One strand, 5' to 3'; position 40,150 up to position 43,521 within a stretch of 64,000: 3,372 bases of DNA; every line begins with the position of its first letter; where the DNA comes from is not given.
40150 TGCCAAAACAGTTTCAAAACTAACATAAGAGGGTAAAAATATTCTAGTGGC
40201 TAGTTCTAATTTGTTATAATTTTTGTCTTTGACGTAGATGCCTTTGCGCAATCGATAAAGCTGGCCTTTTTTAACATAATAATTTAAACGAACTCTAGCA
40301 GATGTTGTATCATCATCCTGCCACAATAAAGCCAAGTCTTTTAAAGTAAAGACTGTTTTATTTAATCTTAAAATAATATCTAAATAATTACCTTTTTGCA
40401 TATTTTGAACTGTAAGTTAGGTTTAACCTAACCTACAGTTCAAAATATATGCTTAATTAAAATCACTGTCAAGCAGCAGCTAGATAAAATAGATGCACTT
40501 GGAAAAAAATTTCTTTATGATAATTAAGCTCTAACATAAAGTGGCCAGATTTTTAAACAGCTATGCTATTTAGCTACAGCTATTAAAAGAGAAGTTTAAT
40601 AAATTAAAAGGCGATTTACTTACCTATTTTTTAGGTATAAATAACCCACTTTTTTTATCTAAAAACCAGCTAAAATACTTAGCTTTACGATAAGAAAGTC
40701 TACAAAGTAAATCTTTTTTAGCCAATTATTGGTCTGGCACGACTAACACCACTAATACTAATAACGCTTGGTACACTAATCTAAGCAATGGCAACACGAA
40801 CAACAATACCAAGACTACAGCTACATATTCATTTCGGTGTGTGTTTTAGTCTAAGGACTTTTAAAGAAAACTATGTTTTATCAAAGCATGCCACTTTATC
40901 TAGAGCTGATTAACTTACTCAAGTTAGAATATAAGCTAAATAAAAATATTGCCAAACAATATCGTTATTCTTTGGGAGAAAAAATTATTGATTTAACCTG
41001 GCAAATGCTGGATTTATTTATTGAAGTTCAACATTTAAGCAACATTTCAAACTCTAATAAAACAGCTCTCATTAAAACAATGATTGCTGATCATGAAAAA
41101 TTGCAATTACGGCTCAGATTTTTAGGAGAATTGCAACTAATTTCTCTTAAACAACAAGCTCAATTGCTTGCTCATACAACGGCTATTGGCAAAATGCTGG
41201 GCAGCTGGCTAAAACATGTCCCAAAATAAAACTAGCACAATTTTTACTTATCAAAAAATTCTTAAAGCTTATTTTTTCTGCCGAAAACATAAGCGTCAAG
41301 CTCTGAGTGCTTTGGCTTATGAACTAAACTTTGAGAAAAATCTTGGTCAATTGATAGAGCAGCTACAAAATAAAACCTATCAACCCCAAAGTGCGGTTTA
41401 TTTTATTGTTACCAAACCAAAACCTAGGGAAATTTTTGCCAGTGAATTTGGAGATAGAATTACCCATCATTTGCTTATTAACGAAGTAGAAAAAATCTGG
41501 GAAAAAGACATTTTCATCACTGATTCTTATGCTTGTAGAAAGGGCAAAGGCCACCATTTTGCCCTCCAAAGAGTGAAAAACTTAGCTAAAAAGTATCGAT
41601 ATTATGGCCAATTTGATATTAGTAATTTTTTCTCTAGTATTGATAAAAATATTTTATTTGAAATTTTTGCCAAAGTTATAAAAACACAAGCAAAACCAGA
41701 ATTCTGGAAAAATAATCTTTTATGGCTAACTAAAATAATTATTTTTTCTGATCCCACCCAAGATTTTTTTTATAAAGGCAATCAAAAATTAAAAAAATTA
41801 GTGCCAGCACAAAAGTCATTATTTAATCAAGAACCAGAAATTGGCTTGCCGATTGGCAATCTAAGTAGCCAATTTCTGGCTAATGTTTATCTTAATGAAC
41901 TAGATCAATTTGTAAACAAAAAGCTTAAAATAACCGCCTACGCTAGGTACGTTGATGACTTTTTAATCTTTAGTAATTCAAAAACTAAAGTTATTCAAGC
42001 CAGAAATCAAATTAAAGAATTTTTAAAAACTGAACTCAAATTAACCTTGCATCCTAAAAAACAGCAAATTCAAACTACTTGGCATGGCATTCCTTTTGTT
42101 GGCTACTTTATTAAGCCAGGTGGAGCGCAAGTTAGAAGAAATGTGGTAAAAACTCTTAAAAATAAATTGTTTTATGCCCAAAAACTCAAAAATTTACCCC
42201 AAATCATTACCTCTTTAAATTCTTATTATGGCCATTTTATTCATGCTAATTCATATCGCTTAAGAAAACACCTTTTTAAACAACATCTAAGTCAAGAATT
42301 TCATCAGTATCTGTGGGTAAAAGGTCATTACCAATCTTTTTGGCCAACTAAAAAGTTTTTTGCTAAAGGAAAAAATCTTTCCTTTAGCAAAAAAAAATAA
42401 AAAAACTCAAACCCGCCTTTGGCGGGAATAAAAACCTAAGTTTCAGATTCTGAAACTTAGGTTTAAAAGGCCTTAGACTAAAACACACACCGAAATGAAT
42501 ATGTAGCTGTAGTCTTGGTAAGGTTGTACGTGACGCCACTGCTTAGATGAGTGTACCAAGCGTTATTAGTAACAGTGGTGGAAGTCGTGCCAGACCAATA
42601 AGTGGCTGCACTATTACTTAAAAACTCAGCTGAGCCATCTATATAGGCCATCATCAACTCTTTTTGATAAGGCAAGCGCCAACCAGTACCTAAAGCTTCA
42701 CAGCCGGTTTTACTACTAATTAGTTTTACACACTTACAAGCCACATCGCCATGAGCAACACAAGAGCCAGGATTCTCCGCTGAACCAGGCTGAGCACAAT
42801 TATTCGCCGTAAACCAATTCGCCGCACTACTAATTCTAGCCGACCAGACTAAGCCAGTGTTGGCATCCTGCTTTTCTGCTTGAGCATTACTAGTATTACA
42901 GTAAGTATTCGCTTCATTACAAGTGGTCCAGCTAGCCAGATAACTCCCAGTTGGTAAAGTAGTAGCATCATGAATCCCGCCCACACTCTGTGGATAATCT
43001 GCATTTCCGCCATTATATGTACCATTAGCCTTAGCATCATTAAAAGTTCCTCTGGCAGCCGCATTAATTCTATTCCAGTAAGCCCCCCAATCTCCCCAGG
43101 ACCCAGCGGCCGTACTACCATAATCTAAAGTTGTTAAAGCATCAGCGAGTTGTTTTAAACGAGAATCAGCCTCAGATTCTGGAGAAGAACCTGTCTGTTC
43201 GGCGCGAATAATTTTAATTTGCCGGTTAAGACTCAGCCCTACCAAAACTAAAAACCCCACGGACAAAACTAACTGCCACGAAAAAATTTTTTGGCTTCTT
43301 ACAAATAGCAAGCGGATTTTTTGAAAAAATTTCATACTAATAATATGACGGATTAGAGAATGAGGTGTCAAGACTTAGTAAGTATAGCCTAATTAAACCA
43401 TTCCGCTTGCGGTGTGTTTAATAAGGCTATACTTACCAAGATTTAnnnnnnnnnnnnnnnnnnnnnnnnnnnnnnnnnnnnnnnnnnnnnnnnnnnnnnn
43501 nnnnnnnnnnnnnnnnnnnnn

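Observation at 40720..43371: Complete diversity-generating retroelement with textbook adenine-specific TR/VR divergence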

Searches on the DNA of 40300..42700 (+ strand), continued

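Call 119: search_with_rna_model(model_id=R2, sources=[window, L003, L004, L005, L007, L008, L010, L011, L013, L014, L017, L023, L037, L044, L045, L052, L068, L083, L085, L087, L088, L090, L091, L092, L093, L095, L097], max_evalue=0.002, make_alignment=true)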
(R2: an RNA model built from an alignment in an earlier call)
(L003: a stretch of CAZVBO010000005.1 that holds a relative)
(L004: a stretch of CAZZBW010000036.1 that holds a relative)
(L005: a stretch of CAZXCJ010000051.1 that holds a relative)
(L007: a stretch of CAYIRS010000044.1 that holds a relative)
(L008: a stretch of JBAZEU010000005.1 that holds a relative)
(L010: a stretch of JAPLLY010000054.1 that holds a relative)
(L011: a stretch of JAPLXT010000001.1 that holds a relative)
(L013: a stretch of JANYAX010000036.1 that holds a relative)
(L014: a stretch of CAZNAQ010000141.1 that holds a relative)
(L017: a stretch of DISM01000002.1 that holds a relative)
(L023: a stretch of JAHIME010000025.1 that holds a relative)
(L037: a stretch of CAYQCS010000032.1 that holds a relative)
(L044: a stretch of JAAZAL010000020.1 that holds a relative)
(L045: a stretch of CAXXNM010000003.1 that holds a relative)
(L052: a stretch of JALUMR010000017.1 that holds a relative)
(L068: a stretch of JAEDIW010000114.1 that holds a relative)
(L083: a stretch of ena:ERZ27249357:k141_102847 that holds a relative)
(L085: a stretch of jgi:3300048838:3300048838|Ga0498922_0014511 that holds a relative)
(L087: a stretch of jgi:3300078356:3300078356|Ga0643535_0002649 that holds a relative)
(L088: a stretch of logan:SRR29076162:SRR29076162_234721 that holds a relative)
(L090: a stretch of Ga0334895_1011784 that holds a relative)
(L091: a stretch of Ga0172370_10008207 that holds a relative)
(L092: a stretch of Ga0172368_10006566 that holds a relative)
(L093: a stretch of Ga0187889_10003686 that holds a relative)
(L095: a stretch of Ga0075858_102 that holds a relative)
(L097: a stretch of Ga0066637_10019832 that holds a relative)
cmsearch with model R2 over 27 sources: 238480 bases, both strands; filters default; matches with E-value up to 0.002: 27.
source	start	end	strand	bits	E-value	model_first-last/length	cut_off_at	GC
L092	3373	3491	+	100.1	2e-24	1-119/119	no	0.54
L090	1945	2081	+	97.8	8.1e-24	1-119/119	no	0.4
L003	4361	4480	+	97.5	9.5e-24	1-119/119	no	0.5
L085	1303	1436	+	94.4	6.3e-23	1-119/119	no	0.42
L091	3386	3502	+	94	8.1e-23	1-119/119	no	0.31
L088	3293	3423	+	89.4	1.4e-21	1-119/119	no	0.39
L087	3358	3477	+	89.3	1.5e-21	1-119/119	no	0.32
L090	2652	2767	+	89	1.8e-21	1-119/119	no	0.46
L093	2784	2903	+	86.2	9.7e-21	1-119/119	no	0.55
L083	484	609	+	84.8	2.3e-20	1-119/119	no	0.4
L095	3400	3513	+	80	4.5e-19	1-119/119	no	0.36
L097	1011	1129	+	79.6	5.5e-19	1-119/119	no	0.42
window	40541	40644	+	67.4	1e-15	1-119/119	no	0.27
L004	1748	1867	-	66.9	1.3e-15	1-119/119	no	0.48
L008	1435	1602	+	59.7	1.1e-13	1-119/119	no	0.45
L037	2292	2406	+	59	1.7e-13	1-119/119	no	0.39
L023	3195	3356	-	56.8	6.5e-13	1-119/119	no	0.39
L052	1260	1398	+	48.5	1.1e-10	1-119/119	no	0.41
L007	3003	3109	+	35.4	3.3e-07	1-119/119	no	0.45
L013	2492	2593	+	33.6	1e-06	1-119/119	no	0.45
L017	4712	4878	+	31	4.8e-06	1-119/119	no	0.56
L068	3132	3229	+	29.8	1e-05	1-119/119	no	0.44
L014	1333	1468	+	29.7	1e-05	1-119/119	no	0.47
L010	4722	4811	+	26.4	8.1e-05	1-119/119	no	0.43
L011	1268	1366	+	25.1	0.00017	1-119/119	no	0.43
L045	605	670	+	24.1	0.00033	1-119/119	no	0.52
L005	566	691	+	21.6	0.0016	1-119/119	no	0.38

Alignment A11: 27 matches aligned to the model, 214 columns, each read 5' to 3' on its own strand. Consensus structure (alignment columns), stored with it:
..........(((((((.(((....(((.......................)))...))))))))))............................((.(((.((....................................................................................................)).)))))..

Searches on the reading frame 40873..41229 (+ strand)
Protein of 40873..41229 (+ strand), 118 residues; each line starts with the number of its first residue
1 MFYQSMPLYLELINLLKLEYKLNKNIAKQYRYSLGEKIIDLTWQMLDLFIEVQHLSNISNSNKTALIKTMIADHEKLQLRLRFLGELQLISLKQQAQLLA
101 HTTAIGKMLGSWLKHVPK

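Call 5: search_protein_families(library=pfam, proteins=[window:40873-41229:+], max_evalue=0.01)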
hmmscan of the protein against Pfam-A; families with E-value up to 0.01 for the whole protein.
window:40873-41229:+ (118 aa): 1 family
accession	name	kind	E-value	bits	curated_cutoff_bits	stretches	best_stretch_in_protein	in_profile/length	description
PF22296.2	bAvd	-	2.5e-13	50.9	40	1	15-115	10-106/107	bAvd-like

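Call 11: search_protein_families(library=ncbifam, proteins=[window:40873-41229:+], max_evalue=0.01)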
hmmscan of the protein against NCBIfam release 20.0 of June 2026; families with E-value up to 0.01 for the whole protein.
window:40873-41229:+ (118 aa): 1 family
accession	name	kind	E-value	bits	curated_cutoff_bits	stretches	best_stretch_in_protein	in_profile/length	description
NF033474.1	DivGenRetAVD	equivalog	6.8e-13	48.8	80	1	14-114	9-104/104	diversity-generating retroelement protein Avd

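Call 93: search_solved_structures(query=window:40873-41226:+, max_evalue=1)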
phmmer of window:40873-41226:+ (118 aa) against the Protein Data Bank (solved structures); distinct sequences matched with E-value up to 1: 3.
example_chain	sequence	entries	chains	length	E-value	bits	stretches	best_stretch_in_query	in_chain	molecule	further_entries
5h7b_A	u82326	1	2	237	0.0059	20.2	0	46-75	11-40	Immunoglobulin G-binding protein A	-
5h7a_C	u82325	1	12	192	0.024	18.2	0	46-75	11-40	Immunoglobulin G-binding protein A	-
5h79_D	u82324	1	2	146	0.2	15.3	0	46-75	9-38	Immunoglobulin G-binding protein A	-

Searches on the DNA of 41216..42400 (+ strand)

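Call 90: search_rna_families(sources=[L083, L085, L092, L004, L090, L097, L091], threshold=evalue, max_evalue=1)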
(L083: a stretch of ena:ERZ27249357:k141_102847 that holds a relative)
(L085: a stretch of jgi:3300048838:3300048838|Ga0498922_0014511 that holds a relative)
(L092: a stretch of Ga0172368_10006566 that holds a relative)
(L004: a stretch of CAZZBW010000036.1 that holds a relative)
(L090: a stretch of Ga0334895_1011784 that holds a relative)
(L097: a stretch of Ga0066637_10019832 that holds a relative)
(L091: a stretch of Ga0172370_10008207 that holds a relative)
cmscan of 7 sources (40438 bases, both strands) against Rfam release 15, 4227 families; matches with E-value up to 1: 2.
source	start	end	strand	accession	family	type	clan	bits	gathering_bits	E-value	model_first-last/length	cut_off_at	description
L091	3960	4035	+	RF01051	c-di-GMP-I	Cis-reg; riboswitch;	CL00126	26.2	35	0.36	1-87/87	no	c-di-GMP-I riboswitch aptamer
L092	1379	1410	-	RF01370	CRISPR-DR57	Gene; CRISPR;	-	23.8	39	0.5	1-37/37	no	CRISPR RNA direct repeat element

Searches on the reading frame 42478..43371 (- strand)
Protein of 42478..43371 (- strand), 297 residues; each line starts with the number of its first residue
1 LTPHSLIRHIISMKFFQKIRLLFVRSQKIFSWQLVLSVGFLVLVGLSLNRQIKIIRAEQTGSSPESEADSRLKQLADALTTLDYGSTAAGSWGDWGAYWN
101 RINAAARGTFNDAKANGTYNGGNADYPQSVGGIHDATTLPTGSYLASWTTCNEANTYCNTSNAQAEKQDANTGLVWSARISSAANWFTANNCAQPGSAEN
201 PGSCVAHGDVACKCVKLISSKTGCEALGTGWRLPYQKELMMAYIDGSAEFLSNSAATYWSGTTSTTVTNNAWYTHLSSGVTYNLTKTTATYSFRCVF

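Call 5: search_protein_families(library=pfam, proteins=[window:42478-43371:-], max_evalue=0.01)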
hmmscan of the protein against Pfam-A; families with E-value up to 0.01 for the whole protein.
window:42478-43371:- (297 aa): 1 family
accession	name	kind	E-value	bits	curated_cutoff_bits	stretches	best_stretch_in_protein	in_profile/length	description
PF07603.17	Lcl_C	-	8.7e-11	42.6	34.9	1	168-296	4-116/117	Lcl C-terminal domain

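Call 10: search_solved_structures(query=window:42478-43335:-, max_evalue=1, show_alignments=2)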
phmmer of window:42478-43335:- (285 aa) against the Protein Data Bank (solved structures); distinct sequences matched with E-value up to 1: 0.

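Call 11: search_protein_families(library=ncbifam, proteins=[window:42478-43335:-], max_evalue=0.01)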
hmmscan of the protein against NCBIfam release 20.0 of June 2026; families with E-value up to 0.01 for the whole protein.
window:42478-43335:- (285 aa): 0 families

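Call 13: find_homologous_proteins(query=window:42478-43335:-, max_evalue=0.001)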
Query window:42478-43335:- (285 aa): 186 proteins with E <= 0.001 among 849 candidates; the best 120 are listed.
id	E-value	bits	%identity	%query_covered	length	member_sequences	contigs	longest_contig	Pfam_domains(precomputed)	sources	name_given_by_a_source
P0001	4.7e-189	645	100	100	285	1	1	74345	PF07603.18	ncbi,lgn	-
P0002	2.1e-161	554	87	100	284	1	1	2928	PF07603.18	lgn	-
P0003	2.7e-108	380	62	100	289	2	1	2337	PF07603.18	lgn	-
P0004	2.3e-106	373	64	92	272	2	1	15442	PF07603.18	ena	-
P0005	3.6e-104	366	60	100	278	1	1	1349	PF07603.18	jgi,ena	-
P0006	5.6e-102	359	63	92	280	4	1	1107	PF07603.18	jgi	-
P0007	6.3e-101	356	63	92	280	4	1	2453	PF07603.18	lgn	-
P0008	1.8e-99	351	63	92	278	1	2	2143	PF07603.18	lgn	-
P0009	2.9e-99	350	62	88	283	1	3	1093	PF07603.18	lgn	-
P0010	1.3e-98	348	60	100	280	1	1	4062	PF07603.18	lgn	-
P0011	2.4e-98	347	60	97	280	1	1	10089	PF07603.18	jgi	jgi:hypothetical protein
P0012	6.9e-98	346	64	87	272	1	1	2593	PF07603.18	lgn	-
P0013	8.7e-97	342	61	92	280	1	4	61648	PF07603.18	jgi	jgi:hypothetical protein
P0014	1.9e-96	341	60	93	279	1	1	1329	PF07603.18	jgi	jgi:hypothetical protein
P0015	3.5e-96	340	58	100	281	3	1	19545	PF07603.18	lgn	-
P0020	1.3e-89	318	60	91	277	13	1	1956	PF07603.18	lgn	-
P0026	2.5e-86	308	55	99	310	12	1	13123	PF07603.18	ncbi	-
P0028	1.6e-85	305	59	92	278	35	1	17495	PF07603.18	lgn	-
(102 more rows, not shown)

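Call 14: find_encoding_contigs(protein=P0001, flank=5000, max_places=6)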
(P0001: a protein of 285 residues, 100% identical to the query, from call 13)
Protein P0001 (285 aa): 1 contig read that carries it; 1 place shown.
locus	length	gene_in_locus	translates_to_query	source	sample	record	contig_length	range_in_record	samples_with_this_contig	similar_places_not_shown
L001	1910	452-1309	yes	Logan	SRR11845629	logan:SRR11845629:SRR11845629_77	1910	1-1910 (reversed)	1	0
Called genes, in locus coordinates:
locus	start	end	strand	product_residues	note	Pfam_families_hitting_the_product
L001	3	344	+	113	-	?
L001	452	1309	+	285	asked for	PF07603:Lcl_C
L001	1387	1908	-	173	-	?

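Call 15: find_encoding_contigs(protein=P0002, flank=5000, max_places=6)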
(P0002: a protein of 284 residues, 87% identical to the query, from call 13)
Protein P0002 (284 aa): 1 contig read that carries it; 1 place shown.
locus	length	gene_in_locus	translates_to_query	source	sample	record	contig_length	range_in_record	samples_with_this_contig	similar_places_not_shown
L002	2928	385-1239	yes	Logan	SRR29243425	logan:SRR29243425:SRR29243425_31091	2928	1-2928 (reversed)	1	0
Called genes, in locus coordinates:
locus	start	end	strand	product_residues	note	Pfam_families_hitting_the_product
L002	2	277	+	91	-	?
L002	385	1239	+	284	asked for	PF07603:Lcl_C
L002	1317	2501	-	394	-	PF00078:RVT_1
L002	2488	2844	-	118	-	PF22296:bAvd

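Call 16: list_cluster_members(proteins=[P0001, P0002, P0028, P0020, P0026])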
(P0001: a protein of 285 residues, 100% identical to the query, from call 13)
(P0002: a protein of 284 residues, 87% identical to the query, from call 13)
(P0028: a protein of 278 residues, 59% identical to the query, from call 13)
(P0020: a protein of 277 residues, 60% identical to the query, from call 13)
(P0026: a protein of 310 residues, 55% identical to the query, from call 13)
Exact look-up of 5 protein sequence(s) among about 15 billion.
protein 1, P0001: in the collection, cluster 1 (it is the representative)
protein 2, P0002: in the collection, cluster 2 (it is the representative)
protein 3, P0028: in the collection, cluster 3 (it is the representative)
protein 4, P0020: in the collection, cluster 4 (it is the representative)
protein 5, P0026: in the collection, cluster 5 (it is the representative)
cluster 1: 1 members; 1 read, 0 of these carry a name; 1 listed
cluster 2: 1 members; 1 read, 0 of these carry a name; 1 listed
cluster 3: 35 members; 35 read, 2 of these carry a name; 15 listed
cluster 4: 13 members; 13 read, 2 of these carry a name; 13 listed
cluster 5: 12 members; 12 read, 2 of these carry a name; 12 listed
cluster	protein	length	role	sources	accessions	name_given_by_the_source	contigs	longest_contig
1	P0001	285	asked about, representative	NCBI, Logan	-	-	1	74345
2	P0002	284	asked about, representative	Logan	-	-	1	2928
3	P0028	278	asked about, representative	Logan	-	-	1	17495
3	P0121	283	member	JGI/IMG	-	hypothetical protein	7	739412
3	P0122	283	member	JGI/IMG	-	hypothetical protein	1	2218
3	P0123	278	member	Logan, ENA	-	-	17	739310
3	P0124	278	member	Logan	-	-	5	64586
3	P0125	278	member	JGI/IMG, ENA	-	-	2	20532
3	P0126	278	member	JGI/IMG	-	-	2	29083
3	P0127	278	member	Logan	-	-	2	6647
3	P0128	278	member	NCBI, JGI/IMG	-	-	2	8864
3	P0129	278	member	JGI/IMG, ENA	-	-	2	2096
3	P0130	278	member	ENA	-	-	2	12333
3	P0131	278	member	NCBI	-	-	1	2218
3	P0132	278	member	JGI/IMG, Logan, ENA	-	-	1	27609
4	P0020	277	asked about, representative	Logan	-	-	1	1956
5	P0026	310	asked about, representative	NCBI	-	-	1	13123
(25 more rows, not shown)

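Call 55: predict_structure(alignment_id=A5)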
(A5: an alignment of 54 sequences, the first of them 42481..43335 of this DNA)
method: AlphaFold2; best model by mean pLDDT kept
length: 285 residues; sequences in the alignment: 54
mean_pLDDT: 82.9   pTM: 0.57
mean pLDDT of the five models: 82.9, 81.9, 81.3, 80.8, 80.7
residues with pLDDT >= 90: 147; 70-90: 72; 50-70: 52; < 50: 14
segments of 3 or more residues with pLDDT < 50: 105-110, 119-123
pLDDT, mean of each block of 10 residues (from residue 1): 65 61 92 90 66 61 86 86 89 76 47 51 50 79 96 91 96 97 97 95 96 95 93 84 95 89 94 96 97
secondary structure, 60 per line:
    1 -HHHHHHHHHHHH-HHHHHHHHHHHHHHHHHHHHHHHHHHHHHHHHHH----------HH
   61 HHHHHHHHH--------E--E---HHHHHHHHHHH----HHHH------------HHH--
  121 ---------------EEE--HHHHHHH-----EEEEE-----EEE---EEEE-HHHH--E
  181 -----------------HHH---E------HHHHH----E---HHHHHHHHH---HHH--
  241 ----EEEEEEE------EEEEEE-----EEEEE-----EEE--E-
elements in order: H2-13 H15-48 H59-69 H85-95 H100-103 E136-138 H141-147 E153-157 E163-165 E169-172 H174-177 H211-215 H224-232 E245-251 E258-263 E269-273 E279-281

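Call 60: fold_search(model_id=the predicted structure, library=pdb)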
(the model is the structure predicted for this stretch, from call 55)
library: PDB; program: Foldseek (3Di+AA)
matches with E <= 10: 74; with E <= 0.001: 0
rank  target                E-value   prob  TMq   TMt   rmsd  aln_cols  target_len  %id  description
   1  8q4e_A                1.5e-03  1.00  0.28  0.59   4.8       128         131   20  Structure of Legionella pneumophila Lcl C-terminal domain (released 2023-12-27)
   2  1uos_B                2.6e-02  0.97  0.24  0.52   6.9       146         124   12  The Crystal Structure of the Snake Venom Toxin Convulxin (released 2003-10-14)
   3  1umr_C                2.6e-02  0.96  0.20  0.42   4.0        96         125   16  Crystal structure of the platelet activator convulxin, a disulfide linked a4b4 cyclic tetramer from the venom of Crota (released 2003-11-21)
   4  1c3a_B                2.8e-02  0.98  0.25  0.53   6.9       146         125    9  CRYSTAL STRUCTURE OF FLAVOCETIN-A FROM THE HABU SNAKE VENOM, A NOVEL CYCLIC TETRAMER OF C-TYPE LECTIN-LIKE HETERODIMER (released 2000-03-06)
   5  5n40                  3.2e-02  0.82  0.23  0.19  11.1       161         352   13  Structure of Yersinia pseudotuberculosis adhesin InvE (released 2017-04-12)
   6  1v4l_B                7.7e-02  0.91  0.24  0.52   6.8       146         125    8  Crystal structure of a platelet agglutination factor isolated from the venom of Taiwan habu (Trimeresurus mucrosquamat (released 2003-12-02)
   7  1oz7_B                8.7e-02  0.92  0.26  0.55   4.6       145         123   11  Crystal structure of Echicetin from the venom of Indian saw-scaled viper (Echis carinatus) at 2.4 resolution (released 2003-12-30)
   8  1iod_B                9.3e-02  0.87  0.23  0.50   7.5       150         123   11  CRYSTAL STRUCTURE OF THE COMPLEX BETWEEN THE COAGULATION FACTOR X BINDING PROTEIN FROM SNAKE VENOM AND THE GLA DOMAIN  (released 2001-06-27)
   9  1oz7_A                1.1e-01  0.54  0.18  0.35   6.8       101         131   14  Crystal structure of Echicetin from the venom of Indian saw-scaled viper (Echis carinatus) at 2.4 resolution (released 2003-12-30)
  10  8oks_B                1.5e-01  0.87  0.24  0.55   5.2       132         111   11  Crystal structure of Bdellovibrio bacteriovorus Bd2740 C-terminal domain (released 2023-10-25)
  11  1jwi_B                1.8e-01  0.54  0.17  0.35   8.0       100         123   12  Crystal Structure of Bitiscetin, a von Willeband Factor-dependent Platelet Aggregation Inducer. (released 2001-11-28)
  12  1ixx_B                2.0e-01  0.82  0.25  0.55   6.7       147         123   11  CRYSTAL STRUCTURE OF COAGULATION FACTORS IX/X-BINDING PROTEIN (IX/X-BP) FROM VENOM OF HABU SNAKE WITH A HETERODIMER OF (released 1998-05-06)
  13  3ubu_B                2.6e-01  0.47  0.17  0.36   7.7       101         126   13  Crystal structure of agkisacucetin, a GpIb-binding snaclec (snake C-type lectin) that inhibits platelet (released 2012-04-11)
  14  1fvu_B                3.1e-01  0.72  0.25  0.55   5.7       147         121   10  CRYSTAL STRUCTURE OF BOTROCETIN (released 2001-02-14)
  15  2e3x_C                3.5e-01  0.57  0.23  0.50   7.2       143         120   10  Crystal structure of Russell's viper venom metalloproteinase (released 2007-12-11)
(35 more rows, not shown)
